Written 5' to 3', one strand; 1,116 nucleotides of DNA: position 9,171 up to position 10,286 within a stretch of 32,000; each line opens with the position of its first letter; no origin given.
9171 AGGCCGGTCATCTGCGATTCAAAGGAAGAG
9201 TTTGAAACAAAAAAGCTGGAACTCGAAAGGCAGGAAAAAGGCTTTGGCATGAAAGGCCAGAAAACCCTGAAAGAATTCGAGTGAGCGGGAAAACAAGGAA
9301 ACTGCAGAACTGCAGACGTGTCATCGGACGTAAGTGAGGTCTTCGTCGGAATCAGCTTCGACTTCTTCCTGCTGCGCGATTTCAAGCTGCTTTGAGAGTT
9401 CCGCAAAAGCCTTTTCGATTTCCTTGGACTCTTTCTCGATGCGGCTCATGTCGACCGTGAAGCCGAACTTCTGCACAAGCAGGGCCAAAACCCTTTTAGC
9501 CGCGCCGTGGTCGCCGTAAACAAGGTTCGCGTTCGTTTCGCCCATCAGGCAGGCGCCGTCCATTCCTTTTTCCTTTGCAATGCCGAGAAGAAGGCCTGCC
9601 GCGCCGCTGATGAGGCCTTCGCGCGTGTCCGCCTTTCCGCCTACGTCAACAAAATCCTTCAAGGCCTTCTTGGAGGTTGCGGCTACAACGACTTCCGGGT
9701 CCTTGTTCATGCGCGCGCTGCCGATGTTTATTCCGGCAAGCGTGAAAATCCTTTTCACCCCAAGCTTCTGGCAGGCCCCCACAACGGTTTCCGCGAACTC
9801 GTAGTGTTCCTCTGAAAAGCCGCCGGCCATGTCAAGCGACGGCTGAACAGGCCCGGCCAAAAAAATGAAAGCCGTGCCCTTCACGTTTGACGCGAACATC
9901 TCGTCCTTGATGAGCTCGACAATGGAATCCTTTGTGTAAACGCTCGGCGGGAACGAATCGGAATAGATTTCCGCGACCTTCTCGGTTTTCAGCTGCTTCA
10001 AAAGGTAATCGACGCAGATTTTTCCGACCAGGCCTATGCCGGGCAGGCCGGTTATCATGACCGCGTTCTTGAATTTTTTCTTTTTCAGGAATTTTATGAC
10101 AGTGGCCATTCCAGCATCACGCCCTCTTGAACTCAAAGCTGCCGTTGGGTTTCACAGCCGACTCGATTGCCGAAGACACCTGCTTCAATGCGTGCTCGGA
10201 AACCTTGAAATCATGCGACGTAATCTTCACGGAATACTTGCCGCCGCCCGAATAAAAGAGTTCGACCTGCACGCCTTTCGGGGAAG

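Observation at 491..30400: Family of modular GC-rich hairpin cassettes fills most long intergenic spacers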

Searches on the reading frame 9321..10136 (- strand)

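Call 15: search_protein_families(library=pfam, proteins=[window:9321-10136:-])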
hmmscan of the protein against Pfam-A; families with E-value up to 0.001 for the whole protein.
window:9321-10136:- (271 aa): 1 family
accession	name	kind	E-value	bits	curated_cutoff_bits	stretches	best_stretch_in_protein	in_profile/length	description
PF09754.15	PAC2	-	1.5e-42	146.3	25.8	1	27-247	1-214/215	PAC2 family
